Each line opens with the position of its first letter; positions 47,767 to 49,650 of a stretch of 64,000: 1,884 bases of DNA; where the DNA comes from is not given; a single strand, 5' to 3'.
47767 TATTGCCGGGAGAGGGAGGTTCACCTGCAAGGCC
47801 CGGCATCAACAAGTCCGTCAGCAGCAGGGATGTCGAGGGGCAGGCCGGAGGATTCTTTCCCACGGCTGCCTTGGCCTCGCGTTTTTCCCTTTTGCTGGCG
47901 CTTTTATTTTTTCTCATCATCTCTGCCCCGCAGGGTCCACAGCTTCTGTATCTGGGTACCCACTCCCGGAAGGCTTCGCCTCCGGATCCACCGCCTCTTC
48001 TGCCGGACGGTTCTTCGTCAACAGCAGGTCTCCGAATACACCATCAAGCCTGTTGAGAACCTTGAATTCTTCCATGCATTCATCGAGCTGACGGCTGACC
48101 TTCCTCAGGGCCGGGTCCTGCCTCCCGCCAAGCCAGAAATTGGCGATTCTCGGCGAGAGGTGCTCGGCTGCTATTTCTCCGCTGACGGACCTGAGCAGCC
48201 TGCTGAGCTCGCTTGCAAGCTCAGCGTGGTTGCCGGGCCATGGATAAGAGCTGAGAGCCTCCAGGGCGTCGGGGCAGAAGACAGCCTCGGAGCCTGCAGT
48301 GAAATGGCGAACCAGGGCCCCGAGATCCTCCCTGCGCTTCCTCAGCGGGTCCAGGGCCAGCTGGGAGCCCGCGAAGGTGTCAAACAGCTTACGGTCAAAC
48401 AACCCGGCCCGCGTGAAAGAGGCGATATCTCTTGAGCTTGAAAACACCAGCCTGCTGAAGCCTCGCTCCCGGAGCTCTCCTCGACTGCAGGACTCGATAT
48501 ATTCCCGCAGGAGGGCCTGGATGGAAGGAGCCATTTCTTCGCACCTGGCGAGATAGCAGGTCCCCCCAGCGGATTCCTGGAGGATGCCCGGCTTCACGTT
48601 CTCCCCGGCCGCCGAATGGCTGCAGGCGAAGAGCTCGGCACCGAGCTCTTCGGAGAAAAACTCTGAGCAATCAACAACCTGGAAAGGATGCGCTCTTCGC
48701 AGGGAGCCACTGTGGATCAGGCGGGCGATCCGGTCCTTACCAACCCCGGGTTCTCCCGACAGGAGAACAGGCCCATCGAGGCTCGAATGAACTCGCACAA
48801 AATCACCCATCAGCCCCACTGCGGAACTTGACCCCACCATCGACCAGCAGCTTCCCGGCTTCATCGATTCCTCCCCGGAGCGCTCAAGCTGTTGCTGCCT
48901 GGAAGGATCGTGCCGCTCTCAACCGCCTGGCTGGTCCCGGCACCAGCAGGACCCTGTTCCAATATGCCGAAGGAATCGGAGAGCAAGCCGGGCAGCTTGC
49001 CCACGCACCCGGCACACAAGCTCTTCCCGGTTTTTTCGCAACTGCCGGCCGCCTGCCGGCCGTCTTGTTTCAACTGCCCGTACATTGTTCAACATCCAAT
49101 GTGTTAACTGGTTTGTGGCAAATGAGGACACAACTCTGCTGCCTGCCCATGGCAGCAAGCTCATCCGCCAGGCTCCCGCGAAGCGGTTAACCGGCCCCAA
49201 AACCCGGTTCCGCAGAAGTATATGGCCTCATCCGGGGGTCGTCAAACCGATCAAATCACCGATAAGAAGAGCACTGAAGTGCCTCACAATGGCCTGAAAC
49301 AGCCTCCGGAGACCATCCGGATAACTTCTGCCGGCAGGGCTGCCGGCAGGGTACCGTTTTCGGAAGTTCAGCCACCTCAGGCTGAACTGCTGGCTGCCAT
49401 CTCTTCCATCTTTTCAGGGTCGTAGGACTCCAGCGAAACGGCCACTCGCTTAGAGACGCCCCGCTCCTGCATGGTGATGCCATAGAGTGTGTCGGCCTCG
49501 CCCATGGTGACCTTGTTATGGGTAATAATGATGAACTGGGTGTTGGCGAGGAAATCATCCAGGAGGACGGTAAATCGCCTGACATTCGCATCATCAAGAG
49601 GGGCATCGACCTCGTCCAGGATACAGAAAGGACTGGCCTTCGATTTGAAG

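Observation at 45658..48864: Three-gene operon: ATPase-dead, GAFTGA-less EBP-like AAA+ protein, HD-GYP phosphodiesterase and FleQ-like sigma-54 activator with a non-phosphorylatable receiver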

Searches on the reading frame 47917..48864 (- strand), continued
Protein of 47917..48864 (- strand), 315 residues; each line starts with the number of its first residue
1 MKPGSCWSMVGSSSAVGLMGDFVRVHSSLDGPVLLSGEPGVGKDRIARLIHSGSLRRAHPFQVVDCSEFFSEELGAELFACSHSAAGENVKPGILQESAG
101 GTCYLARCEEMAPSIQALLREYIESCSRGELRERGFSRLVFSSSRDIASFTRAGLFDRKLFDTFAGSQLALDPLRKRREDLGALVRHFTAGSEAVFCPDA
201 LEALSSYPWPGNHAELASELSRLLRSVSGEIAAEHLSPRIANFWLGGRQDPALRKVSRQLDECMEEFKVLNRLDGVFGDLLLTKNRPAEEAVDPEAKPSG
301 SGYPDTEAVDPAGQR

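Call 62: search_protein_families(library=pfam, proteins=[P0241, P0242, P0249, P0250, P0251, P0253, P0254, P0255, P0256, P0261], max_evalue=0.0001)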
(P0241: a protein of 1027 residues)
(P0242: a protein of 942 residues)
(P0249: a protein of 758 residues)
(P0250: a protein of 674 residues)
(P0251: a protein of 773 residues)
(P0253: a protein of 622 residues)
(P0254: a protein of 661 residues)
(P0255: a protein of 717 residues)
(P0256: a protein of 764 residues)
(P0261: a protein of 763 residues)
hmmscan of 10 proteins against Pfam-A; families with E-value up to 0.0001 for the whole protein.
P0241 (1027 aa): 14 families
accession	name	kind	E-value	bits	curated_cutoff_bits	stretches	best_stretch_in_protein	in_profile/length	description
PF00158.32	Sigma54_activat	-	5.9e-163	537.4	20.2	3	715-880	2-167/168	Sigma-54 interaction domain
PF14532.12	Sigma54_activ_2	-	1.9e-71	239.2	25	3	431-601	1-138/138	Sigma-54 interaction domain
PF16697.10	Yop-YscD_cpl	-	5.7e-29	100.7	33.2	2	330-407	8-87/94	Inner membrane component of T3SS, cytoplasmic domain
PF00498.31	FHA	-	2.6e-25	89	20.7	2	341-404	1-67/67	FHA domain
PF25601.1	AAA_lid_14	-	1.1e-23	83.3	27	2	886-947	1-66/87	AAA+ ATPase lid domain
PF07724.20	AAA_2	-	5.9e-21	75.6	27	2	735-849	3-115/166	AAA domain (Cdc48 subfamily)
PF07728.20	AAA_5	-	2e-16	60.7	22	2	738-856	2-123/139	AAA domain (dynein-related subfamily)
PF00004.35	AAA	-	2.8e-15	57.3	21.2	1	454-589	1-129/131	ATPase family associated with various cellular activities (AAA)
PF01078.27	Mg_chelatase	-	1.1e-06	28.7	20.3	0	793-836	93-136/207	Magnesium chelatase, subunit ChlI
PF12775.13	AAA_7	-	6.3e-06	26.3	25.8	0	444-489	26-71/181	P-loop containing dynein motor region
PF13191.12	AAA_16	-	8.2e-06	26.8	32.6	0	733-828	22-118/167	AAA ATPase domain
PF13401.12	AAA_22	-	1.5e-05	25.8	27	0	734-775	4-45/130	AAA domain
PF00493.29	MCM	-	3e-05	23.7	23.3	0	734-836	56-151/224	MCM P-loop domain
PF10443.15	RNA12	-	5.3e-05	22.6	27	0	728-776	10-55/429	RNA12 protein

P0242 (942 aa): 11 families
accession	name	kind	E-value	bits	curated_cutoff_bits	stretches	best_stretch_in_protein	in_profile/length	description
PF00158.32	Sigma54_activat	-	6.4e-155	511.2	20.2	3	607-773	2-167/168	Sigma-54 interaction domain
PF14532.12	Sigma54_activ_2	-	5.8e-59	198.7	25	3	607-778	1-138/138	Sigma-54 interaction domain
PF25601.1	AAA_lid_14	-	3.8e-45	152.1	27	2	779-849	1-71/87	AAA+ ATPase lid domain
PF07728.20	AAA_5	-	2.1e-17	63.9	22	0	630-749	1-123/139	AAA domain (dynein-related subfamily)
PF07724.20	AAA_2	-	1.5e-13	51.6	27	0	55-173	4-130/166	AAA domain (Cdc48 subfamily)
PF00004.35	AAA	-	1.6e-13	51.7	21.2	0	57-185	1-129/131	ATPase family associated with various cellular activities (AAA)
PF01078.27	Mg_chelatase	-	6.2e-09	36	20.3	0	686-732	93-139/207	Magnesium chelatase, subunit ChlI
PF13191.12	AAA_16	-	5.4e-08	33.9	32.6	0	32-91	2-62/167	AAA ATPase domain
PF00493.29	MCM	-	1.8e-07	30.9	23.3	0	377-479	56-151/224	MCM P-loop domain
PF01695.23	IstB_IS21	-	1.4e-06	28.5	24.1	0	609-655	72-119/238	IstB-like ATP binding protein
PF06068.19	TIP49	-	5.7e-06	26.2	23.8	0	24-90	18-86/347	TIP49 P-loop domain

P0249 (758 aa): 9 families
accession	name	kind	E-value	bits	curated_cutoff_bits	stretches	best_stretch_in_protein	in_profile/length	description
PF00158.32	Sigma54_activat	-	3.4e-126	417.7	20.2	2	67-232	2-167/168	Sigma-54 interaction domain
PF14532.12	Sigma54_activ_2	-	4.7e-43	147.2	25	2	68-237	2-138/138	Sigma-54 interaction domain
PF25601.1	AAA_lid_14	-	6.2e-39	132.1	27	2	238-309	1-71/87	AAA+ ATPase lid domain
PF07728.20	AAA_5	-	3.1e-15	56.8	22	2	91-208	3-123/139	AAA domain (dynein-related subfamily)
PF07724.20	AAA_2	-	1.2e-13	51.9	27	1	89-218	5-135/166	AAA domain (Cdc48 subfamily)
PF00004.35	AAA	-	2.4e-10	41.4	21.2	0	91-208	2-110/131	ATPase family associated with various cellular activities (AAA)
PF01078.27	Mg_chelatase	-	2.3e-07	30.9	20.3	0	333-430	25-135/207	Magnesium chelatase, subunit ChlI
PF13191.12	AAA_16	-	2.9e-06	28.3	32.6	0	333-381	27-81/167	AAA ATPase domain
PF13401.12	AAA_22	-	7.6e-05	23.5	27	0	91-124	9-42/130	AAA domain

P0250 (674 aa): 10 families
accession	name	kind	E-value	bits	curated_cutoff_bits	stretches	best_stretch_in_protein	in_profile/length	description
PF00158.32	Sigma54_activat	-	4.6e-131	433.6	20.2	2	81-248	1-168/168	Sigma-54 interaction domain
PF14532.12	Sigma54_activ_2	-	5e-51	173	25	2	82-252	1-138/138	Sigma-54 interaction domain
PF25601.1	AAA_lid_14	-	8e-37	125.4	27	2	253-329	1-76/87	AAA+ ATPase lid domain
PF07728.20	AAA_5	-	8.9e-18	65.1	22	2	105-224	2-124/139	AAA domain (dynein-related subfamily)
PF07724.20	AAA_2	-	1.5e-15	58.1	27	2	347-500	5-164/166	AAA domain (Cdc48 subfamily)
PF00004.35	AAA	-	2e-10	41.6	21.2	0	349-481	2-127/131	ATPase family associated with various cellular activities (AAA)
PF01078.27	Mg_chelatase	-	3.7e-10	40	20.3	0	402-465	92-157/207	Magnesium chelatase, subunit ChlI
PF13191.12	AAA_16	-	1.8e-06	29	32.6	0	80-142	1-69/167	AAA ATPase domain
PF13401.12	AAA_22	-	1.3e-05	26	27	0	105-140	8-43/130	AAA domain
PF12775.13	AAA_7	-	8.3e-05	22.6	25.8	0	93-140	24-71/181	P-loop containing dynein motor region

P0251 (773 aa): 13 families
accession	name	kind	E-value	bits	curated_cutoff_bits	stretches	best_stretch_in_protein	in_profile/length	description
PF00158.32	Sigma54_activat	-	1.7e-132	438.2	20.2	2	67-233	1-168/168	Sigma-54 interaction domain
PF14532.12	Sigma54_activ_2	-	3.3e-46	157.4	25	2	68-237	1-138/138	Sigma-54 interaction domain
PF25601.1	AAA_lid_14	-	2.6e-42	143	27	2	481-566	1-85/87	AAA+ ATPase lid domain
PF07728.20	AAA_5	-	1.2e-20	74.3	22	2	332-452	1-124/139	AAA domain (dynein-related subfamily)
PF07724.20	AAA_2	-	2.9e-14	53.9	27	2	90-218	5-135/166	AAA domain (Cdc48 subfamily)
PF00004.35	AAA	-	6e-13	49.8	21.2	0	333-452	1-113/131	ATPase family associated with various cellular activities (AAA)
PF01078.27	Mg_chelatase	-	4.4e-09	36.5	20.3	0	391-450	96-157/207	Magnesium chelatase, subunit ChlI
PF00493.29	MCM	-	1.2e-07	31.5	23.3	0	88-210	57-175/224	MCM P-loop domain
PF06068.19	TIP49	-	7.8e-07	29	23.8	0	58-125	17-86/347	TIP49 P-loop domain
PF12775.13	AAA_7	-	2.7e-06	27.5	25.8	0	77-126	22-71/181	P-loop containing dynein motor region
PF13245.12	AAA_19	-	1.4e-05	25.8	25.1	0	398-430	87-120/134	AAA domain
PF13191.12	AAA_16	-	4.6e-05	24.4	32.6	0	67-127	2-63/167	AAA ATPase domain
PF01418.23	HTH_6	-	6.7e-05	23.2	28.3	0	611-655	31-75/77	Helix-turn-helix domain, rpiR family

P0253 (622 aa): 11 families
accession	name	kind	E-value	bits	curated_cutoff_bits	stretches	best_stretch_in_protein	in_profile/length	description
PF00158.32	Sigma54_activat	-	1e-111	370.6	20.2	2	89-255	2-168/168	Sigma-54 interaction domain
PF25601.1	AAA_lid_14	-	5.6e-49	164.4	27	2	260-339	1-80/87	AAA+ ATPase lid domain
PF14532.12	Sigma54_activ_2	-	4.3e-37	127.9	25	2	89-259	1-138/138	Sigma-54 interaction domain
PF07728.20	AAA_5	-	1.6e-21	77.2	22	2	112-230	2-123/139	AAA domain (dynein-related subfamily)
PF00072.30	Response_reg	-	5e-10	40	30.2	1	1-56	53-107/111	Response regulator receiver domain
PF00004.35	AAA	-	3.5e-09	37.6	21.2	1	112-230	1-110/131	ATPase family associated with various cellular activities (AAA)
PF13191.12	AAA_16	-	5.3e-09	37.2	32.6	0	103-206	17-122/167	AAA ATPase domain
PF01078.27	Mg_chelatase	-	2.9e-06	27.3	20.3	0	167-212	93-138/207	Magnesium chelatase, subunit ChlI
PF07724.20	AAA_2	-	4.2e-06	27.3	27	0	110-220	4-112/166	AAA domain (Cdc48 subfamily)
PF20030.5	bpMoxR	-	1.8e-05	24.4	27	0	110-229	32-146/205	MoxR domain in the MoxR-vWA-beta-propeller ternary systems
PF13401.12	AAA_22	-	3.8e-05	24.4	27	0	108-151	4-46/130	AAA domain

P0254 (661 aa): 12 families
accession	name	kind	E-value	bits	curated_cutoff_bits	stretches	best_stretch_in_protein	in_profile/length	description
PF00158.32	Sigma54_activat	-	1.2e-115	383.5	20.2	2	313-472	8-167/168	Sigma-54 interaction domain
PF25601.1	AAA_lid_14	-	6.2e-41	138.6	27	2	235-306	1-71/87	AAA+ ATPase lid domain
PF14532.12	Sigma54_activ_2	-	3.6e-38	131.3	25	2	64-234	1-138/138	Sigma-54 interaction domain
PF07728.20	AAA_5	-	2.5e-14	53.9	22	2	330-450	2-125/139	AAA domain (dynein-related subfamily)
PF07724.20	AAA_2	-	8.1e-11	42.7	27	0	85-205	4-125/166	AAA domain (Cdc48 subfamily)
PF01078.27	Mg_chelatase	-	8.5e-08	32.3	20.3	0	144-206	95-159/207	Magnesium chelatase, subunit ChlI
PF00493.29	MCM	-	6.3e-07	29.2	23.3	0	80-205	53-173/224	MCM P-loop domain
PF13191.12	AAA_16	-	7.6e-07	30.2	32.6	0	85-126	25-64/167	AAA ATPase domain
PF13401.12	AAA_22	-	1.2e-06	29.3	27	0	330-397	8-65/130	AAA domain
PF00004.35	AAA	-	4.6e-06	27.5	21.2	0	87-205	1-110/131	ATPase family associated with various cellular activities (AAA)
PF13654.12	AAA_32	-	2e-05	25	21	0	139-194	29-85/133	LonB-like, AAA domain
PF12775.13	AAA_7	-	2.3e-05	24.4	25.8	0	74-122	23-71/181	P-loop containing dynein motor region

P0255 (717 aa): 15 families
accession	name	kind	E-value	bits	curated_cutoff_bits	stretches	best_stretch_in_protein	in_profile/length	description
PF00158.32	Sigma54_activat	-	3.7e-133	440.4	20.2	2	129-294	2-167/168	Sigma-54 interaction domain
PF14532.12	Sigma54_activ_2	-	1.8e-44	151.7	25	2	130-299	2-138/138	Sigma-54 interaction domain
PF25601.1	AAA_lid_14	-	1e-40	137.9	27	2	300-380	1-83/87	AAA+ ATPase lid domain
PF07728.20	AAA_5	-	1.8e-18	67.3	22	2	152-271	2-124/139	AAA domain (dynein-related subfamily)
PF07724.20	AAA_2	-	3.1e-13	50.5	27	2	419-548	4-129/166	AAA domain (Cdc48 subfamily)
PF02954.25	HTH_8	-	1.6e-11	44.1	22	1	670-708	3-41/42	Bacterial regulatory protein, Fis family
PF01078.27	Mg_chelatase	-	1.3e-08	35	20.3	0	414-444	18-48/207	Magnesium chelatase, subunit ChlI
PF00004.35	AAA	-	2.2e-08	35.1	21.2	0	152-276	1-114/131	ATPase family associated with various cellular activities (AAA)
PF13191.12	AAA_16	-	8.4e-08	33.3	32.6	0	135-188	9-63/167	AAA ATPase domain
PF12775.13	AAA_7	-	1.8e-06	28.1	25.8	0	404-456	19-71/181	P-loop containing dynein motor region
PF00493.29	MCM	-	2e-06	27.5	23.3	0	414-524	53-151/224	MCM P-loop domain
PF13401.12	AAA_22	-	3.2e-06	27.9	27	0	148-185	4-41/130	AAA domain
PF20720.3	nSTAND3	-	3.4e-06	27.3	27.2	0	144-172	12-40/155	Novel STAND NTPase 3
PF06490.17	FleQ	-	6.9e-06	26.8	22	1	8-108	2-103/108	Flagellar regulatory protein FleQ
PF13556.12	HTH_30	-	1.8e-05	24.8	27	1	678-711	5-38/59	PucR C-terminal helix-turn-helix domain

P0256 (764 aa): 7 families
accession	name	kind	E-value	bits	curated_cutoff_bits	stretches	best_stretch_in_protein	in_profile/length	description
PF00158.32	Sigma54_activat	-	8.1e-121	400.3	20.2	2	318-481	4-167/168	Sigma-54 interaction domain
PF14532.12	Sigma54_activ_2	-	6e-40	137.1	25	2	324-486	9-138/138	Sigma-54 interaction domain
PF25601.1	AAA_lid_14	-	4.9e-38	129.3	27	2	244-316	1-72/87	AAA+ ATPase lid domain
PF07728.20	AAA_5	-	2.2e-14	54.1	22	2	338-457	1-123/139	AAA domain (dynein-related subfamily)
PF07724.20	AAA_2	-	2.7e-09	37.7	27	0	339-464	6-132/166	AAA domain (Cdc48 subfamily)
PF00004.35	AAA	-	1.2e-06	29.4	21.2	0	339-457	1-110/131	ATPase family associated with various cellular activities (AAA)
PF01078.27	Mg_chelatase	-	2.2e-05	24.4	20.3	0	338-358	24-44/207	Magnesium chelatase, subunit ChlI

P0261 (763 aa): 9 families
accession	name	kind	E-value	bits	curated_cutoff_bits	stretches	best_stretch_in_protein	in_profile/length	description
PF00158.32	Sigma54_activat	-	3.3e-119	395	20.2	2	65-232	1-168/168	Sigma-54 interaction domain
PF14532.12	Sigma54_activ_2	-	2.2e-36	125.6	25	2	66-236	1-138/138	Sigma-54 interaction domain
PF25601.1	AAA_lid_14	-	1.9e-34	117.8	27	2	480-548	1-71/87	AAA+ ATPase lid domain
PF07728.20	AAA_5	-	1.9e-14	54.3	22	1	88-207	1-123/139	AAA domain (dynein-related subfamily)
PF07724.20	AAA_2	-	1.5e-08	35.3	27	1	89-209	6-127/166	AAA domain (Cdc48 subfamily)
PF00004.35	AAA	-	1.7e-08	35.4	21.2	0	89-207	1-110/131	ATPase family associated with various cellular activities (AAA)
PF13191.12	AAA_16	-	3.3e-06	28.1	32.6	0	78-125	15-63/167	AAA ATPase domain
PF12775.13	AAA_7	-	5e-06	26.6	25.8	0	75-124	22-71/181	P-loop containing dynein motor region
PF01078.27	Mg_chelatase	-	6.7e-05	22.8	20.3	0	151-206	100-157/207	Magnesium chelatase, subunit ChlI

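Call 78: search_protein_families(library=padloc, proteins=[window:47917-48864:-], max_evalue=0.001)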
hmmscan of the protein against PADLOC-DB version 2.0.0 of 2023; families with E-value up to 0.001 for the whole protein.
window:47917-48864:- (315 aa): 3 families
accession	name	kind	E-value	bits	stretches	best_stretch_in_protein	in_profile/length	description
PDLC01995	RtcR_PspF2--CARF_AAA_HTH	-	2.4e-30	104.1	1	24-258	184-430/481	-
PDLC01994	RtcR_PspF1--CARF_AAA_HTH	-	1.7e-13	48.4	1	21-186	172-339/468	-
PDLC01993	RtcR--CARF_AAA_HTH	-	2.4e-13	47.4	1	24-244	198-443/523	-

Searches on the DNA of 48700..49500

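Call 20: search_rna_families(source=window, start=48700, end=49500, threshold=evalue, max_evalue=5, show_alignments=2)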
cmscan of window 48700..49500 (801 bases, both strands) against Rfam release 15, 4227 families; matches with E-value up to 5: 3.
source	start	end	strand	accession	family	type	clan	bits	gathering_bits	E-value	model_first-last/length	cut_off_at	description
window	49125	49184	+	RF01668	P10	Gene; sRNA;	-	16.1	37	0.54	1-72/72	no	Pseudomonas sRNA P10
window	48973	49060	+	RF01721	Pseudomon-groES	Cis-reg;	-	15.8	50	3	1-111/111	no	Pseudomon-groES RNA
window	49141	49173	+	RF04317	aceE-II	Cis-reg;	-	10.9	100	3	93-127/190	no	aceE-II ncRNA motif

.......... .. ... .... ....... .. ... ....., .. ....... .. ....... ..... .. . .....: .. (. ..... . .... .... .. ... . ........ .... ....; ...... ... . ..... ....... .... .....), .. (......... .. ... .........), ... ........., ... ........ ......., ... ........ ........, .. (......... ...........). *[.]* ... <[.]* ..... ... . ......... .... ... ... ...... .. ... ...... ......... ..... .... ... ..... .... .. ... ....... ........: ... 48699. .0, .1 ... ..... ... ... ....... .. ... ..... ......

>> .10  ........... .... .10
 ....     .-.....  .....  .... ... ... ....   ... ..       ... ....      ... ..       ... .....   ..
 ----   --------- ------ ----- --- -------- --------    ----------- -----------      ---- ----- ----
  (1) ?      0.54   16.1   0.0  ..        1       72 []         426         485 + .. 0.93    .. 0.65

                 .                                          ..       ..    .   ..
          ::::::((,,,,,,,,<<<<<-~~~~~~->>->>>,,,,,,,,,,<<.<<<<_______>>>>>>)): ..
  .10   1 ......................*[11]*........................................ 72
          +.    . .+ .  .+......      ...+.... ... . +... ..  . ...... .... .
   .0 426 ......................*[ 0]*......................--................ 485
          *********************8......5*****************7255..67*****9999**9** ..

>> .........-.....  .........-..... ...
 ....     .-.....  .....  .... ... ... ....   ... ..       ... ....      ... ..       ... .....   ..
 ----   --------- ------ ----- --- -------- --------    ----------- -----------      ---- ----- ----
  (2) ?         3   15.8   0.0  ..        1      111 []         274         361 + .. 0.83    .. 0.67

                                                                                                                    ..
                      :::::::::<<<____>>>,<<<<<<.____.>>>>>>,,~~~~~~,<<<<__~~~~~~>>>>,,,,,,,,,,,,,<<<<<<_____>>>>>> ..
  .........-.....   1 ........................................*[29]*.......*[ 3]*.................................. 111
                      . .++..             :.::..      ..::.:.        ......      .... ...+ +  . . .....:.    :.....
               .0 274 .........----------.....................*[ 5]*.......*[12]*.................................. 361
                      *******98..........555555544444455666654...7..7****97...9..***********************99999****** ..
